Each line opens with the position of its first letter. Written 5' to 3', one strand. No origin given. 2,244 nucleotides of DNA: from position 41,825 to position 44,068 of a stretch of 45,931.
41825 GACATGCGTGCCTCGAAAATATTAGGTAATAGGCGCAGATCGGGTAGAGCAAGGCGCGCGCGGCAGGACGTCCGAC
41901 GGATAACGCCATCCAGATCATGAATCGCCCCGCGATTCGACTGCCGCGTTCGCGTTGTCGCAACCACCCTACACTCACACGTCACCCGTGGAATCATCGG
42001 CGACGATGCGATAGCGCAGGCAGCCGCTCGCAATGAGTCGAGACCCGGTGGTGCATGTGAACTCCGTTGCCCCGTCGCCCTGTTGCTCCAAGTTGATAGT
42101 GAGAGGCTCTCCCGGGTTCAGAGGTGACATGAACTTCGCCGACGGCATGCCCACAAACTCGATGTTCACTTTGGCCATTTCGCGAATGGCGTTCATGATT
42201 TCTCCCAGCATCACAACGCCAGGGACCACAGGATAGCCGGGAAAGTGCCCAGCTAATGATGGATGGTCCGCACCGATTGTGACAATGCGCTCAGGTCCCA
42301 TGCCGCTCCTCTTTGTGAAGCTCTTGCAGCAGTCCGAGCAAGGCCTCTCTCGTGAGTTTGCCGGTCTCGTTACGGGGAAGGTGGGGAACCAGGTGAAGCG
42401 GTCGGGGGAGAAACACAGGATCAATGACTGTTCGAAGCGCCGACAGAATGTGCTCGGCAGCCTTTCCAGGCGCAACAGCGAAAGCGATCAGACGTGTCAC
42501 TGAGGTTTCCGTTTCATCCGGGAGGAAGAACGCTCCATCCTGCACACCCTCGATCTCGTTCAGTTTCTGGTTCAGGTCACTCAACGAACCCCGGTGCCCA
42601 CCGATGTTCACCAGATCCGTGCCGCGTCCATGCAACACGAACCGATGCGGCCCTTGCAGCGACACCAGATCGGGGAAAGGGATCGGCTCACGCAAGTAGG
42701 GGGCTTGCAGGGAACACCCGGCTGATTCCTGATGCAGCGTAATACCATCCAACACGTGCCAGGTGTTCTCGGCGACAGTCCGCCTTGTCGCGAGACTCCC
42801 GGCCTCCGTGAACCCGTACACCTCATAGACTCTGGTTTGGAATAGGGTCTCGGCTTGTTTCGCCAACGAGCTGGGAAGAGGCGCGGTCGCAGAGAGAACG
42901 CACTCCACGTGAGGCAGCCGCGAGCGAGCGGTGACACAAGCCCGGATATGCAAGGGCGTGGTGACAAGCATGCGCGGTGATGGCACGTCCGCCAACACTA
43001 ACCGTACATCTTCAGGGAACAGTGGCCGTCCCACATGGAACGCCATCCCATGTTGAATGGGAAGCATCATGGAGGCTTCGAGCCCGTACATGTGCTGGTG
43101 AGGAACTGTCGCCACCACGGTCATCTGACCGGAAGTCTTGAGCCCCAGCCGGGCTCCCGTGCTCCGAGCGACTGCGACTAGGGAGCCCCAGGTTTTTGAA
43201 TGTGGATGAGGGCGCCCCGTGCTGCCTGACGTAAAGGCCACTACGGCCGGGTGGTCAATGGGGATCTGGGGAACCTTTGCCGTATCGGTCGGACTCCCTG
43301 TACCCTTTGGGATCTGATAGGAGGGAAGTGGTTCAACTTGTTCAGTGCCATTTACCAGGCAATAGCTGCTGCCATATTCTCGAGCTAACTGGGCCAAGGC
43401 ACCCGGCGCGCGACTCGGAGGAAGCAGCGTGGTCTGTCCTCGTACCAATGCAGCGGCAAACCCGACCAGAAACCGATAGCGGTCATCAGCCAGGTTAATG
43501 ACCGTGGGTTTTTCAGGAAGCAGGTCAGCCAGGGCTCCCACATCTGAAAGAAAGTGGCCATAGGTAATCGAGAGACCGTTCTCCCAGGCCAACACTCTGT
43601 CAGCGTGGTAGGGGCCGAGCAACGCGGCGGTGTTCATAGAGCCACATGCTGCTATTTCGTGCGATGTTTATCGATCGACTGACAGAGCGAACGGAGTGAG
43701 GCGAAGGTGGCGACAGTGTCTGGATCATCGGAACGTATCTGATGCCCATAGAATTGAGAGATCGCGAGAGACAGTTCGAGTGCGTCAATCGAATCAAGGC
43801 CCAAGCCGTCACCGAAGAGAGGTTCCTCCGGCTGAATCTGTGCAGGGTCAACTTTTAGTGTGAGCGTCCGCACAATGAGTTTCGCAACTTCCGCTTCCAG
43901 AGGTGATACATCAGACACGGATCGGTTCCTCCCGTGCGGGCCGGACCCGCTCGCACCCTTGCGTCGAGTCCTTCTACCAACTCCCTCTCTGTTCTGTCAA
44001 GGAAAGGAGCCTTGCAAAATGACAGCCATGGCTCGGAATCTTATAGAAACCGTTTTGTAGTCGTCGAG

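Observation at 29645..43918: Compact xanthomonadin / aryl-polyene-type pigment cluster with a chorismatase starter-unit gene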

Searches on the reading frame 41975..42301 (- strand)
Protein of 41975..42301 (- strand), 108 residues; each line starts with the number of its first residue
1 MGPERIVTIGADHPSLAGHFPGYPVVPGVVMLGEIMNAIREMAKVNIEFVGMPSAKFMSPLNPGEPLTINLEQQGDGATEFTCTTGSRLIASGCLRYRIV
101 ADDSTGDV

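Call 22: search_solved_structures(query=window:41975-42301:-, max_evalue=1, show_alignments=1)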
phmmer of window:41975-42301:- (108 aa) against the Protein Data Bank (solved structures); distinct sequences matched with E-value up to 1: 29.
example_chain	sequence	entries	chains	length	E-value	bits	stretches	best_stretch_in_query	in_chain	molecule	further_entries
3d6x_A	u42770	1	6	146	1.3e-05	28.7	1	12-70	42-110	(3R)-hydroxymyristoyl-[acyl-carrier-protein] dehydratase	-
6n3p_A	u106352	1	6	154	1.8e-05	28.2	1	8-81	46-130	3-hydroxyacyl-[acyl-carrier-protein] dehydratase FabZ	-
5bux_A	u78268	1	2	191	2.1e-05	28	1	8-83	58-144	3-hydroxyacyl-[acyl-carrier-protein] dehydratase FabZ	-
5buw_A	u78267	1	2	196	2.3e-05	27.9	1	8-83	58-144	3-hydroxyacyl-[acyl-carrier-protein] dehydratase FabZ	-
3esi_A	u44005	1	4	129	5e-05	26.8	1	16-72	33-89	uncharacterized protein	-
6qsr_A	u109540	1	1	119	8.8e-05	26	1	17-71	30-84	AMP-dependent synthetase and ligase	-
4h4g_A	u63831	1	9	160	0.00018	25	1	9-71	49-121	(3R)-hydroxymyristoyl-[acyl-carrier-protein] dehydratase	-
8ayd_AA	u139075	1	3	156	0.00058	23.4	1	8-100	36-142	3-hydroxyacyl-[acyl-carrier-protein] dehydratase FabZ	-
4i83_A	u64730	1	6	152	0.00071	23.1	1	7-72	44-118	3-hydroxyacyl-[acyl-carrier-protein] dehydratase FabZ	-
4zw0_A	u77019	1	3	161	0.001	22.6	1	10-70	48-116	3-hydroxyacyl-[acyl-carrier-protein] dehydratase FabZ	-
7qv0_A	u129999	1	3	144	0.0011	22.5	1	8-72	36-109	Beta-hydroxyacyl-(Acyl-carrier-protein) dehydratase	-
8ayc_A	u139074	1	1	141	0.0011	22.5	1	8-72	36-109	Beta-hydroxyacyl-(Acyl-carrier-protein) dehydratase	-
8ayb_A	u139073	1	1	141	0.0011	22.5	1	8-72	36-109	Beta-hydroxyacyl-(Acyl-carrier-protein) dehydratase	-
1u1z_A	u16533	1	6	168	0.0019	21.7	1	9-70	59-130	(3R)-hydroxymyristoyl-[acyl carrier protein] dehydratase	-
8ayi_A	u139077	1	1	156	0.0049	20.4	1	8-104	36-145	Beta-hydroxyacyl-(Acyl-carrier-protein) dehydratase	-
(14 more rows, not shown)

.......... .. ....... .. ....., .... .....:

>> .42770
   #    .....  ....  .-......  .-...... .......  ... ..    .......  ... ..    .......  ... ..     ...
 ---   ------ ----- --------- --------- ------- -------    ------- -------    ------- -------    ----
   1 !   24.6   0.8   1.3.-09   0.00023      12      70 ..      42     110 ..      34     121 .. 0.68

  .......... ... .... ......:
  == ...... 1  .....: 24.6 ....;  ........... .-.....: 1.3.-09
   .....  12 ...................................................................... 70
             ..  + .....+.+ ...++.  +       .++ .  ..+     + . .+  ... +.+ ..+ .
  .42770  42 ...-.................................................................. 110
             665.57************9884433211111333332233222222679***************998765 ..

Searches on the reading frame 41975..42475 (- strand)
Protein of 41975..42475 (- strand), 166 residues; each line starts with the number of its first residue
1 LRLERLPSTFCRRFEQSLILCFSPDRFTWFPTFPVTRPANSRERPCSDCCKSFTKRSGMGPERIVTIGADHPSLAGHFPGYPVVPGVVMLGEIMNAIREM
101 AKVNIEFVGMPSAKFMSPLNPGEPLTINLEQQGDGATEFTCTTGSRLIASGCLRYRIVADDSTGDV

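Call 3: search_protein_families(library=pfam, proteins=[window:41975-42475:-], max_evalue=0.01)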
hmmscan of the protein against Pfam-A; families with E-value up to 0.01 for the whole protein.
window:41975-42475:- (166 aa): 1 family
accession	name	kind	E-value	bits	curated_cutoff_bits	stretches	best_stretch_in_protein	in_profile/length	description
PF07977.19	FabA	-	0.00016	21.7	23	1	66-101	32-67/138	FabA-like domain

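Call 7: search_protein_families(library=ncbifam, proteins=[window:41975-42475:-], max_evalue=0.001)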
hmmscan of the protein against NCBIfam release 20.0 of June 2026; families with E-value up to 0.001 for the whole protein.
window:41975-42475:- (166 aa): 3 families
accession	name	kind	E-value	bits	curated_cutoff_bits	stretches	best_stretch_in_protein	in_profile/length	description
NF000582.1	PRK00006.1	equivalog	7.3e-08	32.5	113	1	67-133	36-109/137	3-hydroxyacyl-ACP dehydratase FabZ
TIGR01750.1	fabZ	equivalog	3.4e-07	30.2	155.15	1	69-132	39-112/141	3-hydroxyacyl-ACP dehydratase FabZ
NF009667.0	PRK13188.1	equivalog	3.2e-05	22.8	465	1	68-130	357-427/464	bifunctional UDP-3-O-[3-hydroxymyristoyl] N-acetylglucosamine deacetylase/3-hydroxyacyl-ACP dehydratase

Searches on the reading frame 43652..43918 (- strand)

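Call 3: search_protein_families(library=pfam, proteins=[window:43652-43918:-], max_evalue=0.01)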
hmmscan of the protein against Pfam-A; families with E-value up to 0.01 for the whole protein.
window:43652-43918:- (88 aa): 1 family
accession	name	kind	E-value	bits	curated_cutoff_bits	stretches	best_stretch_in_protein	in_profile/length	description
PF00550.31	PP-binding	-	2e-08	34.8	20.8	1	21-78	11-63/67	Phosphopantetheine attachment site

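Call 7: search_protein_families(library=ncbifam, proteins=[window:43652-43918:-], max_evalue=0.001)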
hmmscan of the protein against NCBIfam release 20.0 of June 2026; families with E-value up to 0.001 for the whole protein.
window:43652-43918:- (88 aa): 11 families
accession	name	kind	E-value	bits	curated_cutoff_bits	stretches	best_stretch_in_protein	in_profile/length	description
NF006617.0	PRK09184.1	subfamily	5.6e-31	106.4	70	1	4-88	11-96/96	phosphopantetheine-binding protein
NF003757.0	PRK05350.1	equivalog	1.1e-07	31.9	65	1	20-72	18-69/83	acyl carrier protein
NF058660.1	cispen_ACP_AmcB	equivalog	4.4e-07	30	80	1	8-85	3-78/80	cispentacin biosynthesis acyl carrier protein AmcB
TIGR00517.1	acyl_carrier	equivalog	2e-06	27.5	70.45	1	9-72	6-66/77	acyl carrier protein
NF002151.0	PRK00982.1-5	equivalog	2.5e-06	27.5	92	1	8-73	5-67/78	acyl carrier protein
NF002148.0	PRK00982.1-2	subfamily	3e-06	27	71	1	8-72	6-67/79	acyl carrier protein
NF002149.0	PRK00982.1-3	equivalog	8.5e-06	25.6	106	1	6-72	3-66/78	acyl carrier protein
NF002150.0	PRK00982.1-4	subfamily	4.4e-05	23.6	66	1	10-74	9-70/80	acyl carrier protein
NF006031.0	PRK08172.1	equivalog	0.00027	21.5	76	1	7-82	5-74/82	acyl carrier protein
NF005480.0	PRK07081.1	equivalog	0.00053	19.9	72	1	9-84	3-75/83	acyl carrier protein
NF005079.0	PRK06508.1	equivalog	0.00061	20.1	83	0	10-62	7-56/93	acyl carrier protein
